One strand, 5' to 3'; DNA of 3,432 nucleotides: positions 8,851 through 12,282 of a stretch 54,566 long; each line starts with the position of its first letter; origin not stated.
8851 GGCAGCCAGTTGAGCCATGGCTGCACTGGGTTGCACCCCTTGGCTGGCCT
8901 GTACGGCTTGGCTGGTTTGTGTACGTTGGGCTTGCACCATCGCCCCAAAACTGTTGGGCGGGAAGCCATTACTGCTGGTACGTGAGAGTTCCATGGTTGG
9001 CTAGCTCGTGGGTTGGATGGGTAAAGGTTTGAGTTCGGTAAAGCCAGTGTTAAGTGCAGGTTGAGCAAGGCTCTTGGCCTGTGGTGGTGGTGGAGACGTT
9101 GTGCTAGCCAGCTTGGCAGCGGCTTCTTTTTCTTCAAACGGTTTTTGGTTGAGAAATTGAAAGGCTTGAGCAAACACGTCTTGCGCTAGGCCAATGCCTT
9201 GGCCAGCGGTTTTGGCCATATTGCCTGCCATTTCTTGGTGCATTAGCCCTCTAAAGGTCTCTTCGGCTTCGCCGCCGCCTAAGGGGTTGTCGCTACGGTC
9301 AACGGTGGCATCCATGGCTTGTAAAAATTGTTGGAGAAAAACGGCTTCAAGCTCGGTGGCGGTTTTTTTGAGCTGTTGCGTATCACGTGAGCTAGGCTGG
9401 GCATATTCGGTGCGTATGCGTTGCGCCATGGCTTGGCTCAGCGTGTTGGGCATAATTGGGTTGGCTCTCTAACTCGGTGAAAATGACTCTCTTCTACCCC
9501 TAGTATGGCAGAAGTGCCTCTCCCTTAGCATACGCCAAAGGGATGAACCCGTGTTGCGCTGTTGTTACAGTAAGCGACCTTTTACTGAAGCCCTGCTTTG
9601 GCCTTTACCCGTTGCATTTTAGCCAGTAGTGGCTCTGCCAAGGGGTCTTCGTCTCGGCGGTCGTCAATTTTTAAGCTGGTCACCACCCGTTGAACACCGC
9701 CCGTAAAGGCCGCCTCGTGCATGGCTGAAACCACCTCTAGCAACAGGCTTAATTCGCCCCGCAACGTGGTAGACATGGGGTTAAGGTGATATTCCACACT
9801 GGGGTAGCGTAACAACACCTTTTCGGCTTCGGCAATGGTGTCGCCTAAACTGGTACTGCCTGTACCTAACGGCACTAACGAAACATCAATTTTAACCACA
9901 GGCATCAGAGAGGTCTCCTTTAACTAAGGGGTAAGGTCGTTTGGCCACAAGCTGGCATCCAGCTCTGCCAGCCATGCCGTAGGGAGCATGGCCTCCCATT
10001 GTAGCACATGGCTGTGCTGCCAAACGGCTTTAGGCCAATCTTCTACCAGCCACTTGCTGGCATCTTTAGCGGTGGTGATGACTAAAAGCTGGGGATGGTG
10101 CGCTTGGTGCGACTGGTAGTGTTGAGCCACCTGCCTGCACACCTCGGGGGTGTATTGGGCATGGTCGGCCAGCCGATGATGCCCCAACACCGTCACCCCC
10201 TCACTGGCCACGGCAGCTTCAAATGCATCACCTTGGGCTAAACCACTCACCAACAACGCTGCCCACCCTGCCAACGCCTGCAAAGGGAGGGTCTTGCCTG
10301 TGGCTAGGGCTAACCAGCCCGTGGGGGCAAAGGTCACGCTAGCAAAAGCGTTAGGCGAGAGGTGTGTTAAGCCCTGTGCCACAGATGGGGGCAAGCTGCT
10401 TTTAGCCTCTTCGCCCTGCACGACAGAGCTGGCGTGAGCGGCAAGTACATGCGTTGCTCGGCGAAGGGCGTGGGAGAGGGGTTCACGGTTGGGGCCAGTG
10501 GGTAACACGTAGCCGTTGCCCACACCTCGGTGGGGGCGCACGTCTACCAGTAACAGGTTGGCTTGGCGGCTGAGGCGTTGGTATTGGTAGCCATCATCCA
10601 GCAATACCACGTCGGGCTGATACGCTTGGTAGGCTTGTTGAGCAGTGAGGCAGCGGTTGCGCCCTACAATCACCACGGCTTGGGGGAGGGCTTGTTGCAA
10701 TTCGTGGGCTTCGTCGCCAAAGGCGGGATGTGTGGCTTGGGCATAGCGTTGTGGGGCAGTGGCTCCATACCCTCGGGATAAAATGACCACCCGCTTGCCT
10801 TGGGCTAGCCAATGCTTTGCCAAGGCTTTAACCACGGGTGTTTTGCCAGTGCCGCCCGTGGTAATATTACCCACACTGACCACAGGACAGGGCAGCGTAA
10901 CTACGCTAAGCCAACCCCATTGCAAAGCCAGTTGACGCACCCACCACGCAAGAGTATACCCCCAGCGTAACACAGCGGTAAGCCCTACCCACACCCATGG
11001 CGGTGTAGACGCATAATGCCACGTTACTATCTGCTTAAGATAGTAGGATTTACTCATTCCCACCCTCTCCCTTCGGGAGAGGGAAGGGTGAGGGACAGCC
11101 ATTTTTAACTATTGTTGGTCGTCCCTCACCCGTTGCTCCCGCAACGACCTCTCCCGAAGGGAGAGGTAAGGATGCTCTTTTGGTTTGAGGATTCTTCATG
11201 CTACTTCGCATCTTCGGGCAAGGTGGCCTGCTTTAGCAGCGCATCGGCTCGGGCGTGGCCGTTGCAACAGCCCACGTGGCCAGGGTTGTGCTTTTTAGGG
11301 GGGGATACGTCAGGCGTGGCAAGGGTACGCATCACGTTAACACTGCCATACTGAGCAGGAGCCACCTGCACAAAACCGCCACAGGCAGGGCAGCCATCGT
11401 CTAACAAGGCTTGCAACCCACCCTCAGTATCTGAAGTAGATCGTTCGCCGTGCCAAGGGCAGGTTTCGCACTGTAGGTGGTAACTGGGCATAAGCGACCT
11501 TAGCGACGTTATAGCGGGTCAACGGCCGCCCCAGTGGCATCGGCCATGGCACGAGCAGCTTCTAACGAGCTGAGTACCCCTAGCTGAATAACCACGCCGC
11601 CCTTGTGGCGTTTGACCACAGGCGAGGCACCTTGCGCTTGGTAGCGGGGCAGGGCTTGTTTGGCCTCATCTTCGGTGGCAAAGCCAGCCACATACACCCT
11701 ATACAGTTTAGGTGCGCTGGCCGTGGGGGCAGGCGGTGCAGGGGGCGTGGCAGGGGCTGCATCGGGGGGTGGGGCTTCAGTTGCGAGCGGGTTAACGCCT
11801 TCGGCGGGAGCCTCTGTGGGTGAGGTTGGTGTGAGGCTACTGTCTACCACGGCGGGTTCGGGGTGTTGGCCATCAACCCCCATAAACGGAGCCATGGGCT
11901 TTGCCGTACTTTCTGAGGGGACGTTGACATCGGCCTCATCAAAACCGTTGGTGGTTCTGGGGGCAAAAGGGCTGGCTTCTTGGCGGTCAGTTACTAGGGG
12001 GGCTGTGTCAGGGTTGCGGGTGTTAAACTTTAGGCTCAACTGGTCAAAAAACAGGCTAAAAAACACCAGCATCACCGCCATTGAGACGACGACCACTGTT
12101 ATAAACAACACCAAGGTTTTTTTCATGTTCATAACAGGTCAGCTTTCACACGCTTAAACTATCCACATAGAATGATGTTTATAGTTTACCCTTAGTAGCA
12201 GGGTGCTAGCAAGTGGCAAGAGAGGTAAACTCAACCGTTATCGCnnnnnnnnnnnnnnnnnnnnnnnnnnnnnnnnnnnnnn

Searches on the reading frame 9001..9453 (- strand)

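Call 34: search_protein_families(library=pfam, proteins=[window:9001-9453:-], max_evalue=0.00001)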
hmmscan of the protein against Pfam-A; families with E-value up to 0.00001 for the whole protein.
window:9001-9453:- (150 aa): 1 family
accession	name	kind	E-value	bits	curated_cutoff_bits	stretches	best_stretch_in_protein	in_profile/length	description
PF10135.14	Rod-binding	-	1.2e-11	45.4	25.1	1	46-96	2-51/51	Rod binding protein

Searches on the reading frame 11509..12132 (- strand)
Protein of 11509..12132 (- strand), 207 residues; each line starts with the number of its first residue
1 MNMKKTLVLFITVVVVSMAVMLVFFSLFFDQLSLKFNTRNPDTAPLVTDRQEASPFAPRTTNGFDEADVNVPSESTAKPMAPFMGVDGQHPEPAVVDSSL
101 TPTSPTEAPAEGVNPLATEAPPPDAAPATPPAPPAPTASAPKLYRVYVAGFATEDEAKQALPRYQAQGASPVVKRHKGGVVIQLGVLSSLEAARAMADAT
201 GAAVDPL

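Call 34: search_protein_families(library=pfam, proteins=[window:11509-12132:-], max_evalue=0.00001)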
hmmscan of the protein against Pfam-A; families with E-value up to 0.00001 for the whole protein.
window:11509-12132:- (207 aa): 1 family
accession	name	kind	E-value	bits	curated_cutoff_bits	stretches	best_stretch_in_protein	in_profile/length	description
PF05036.18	SPOR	-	1.6e-08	35.2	21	0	135-174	35-75/76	SPOR domain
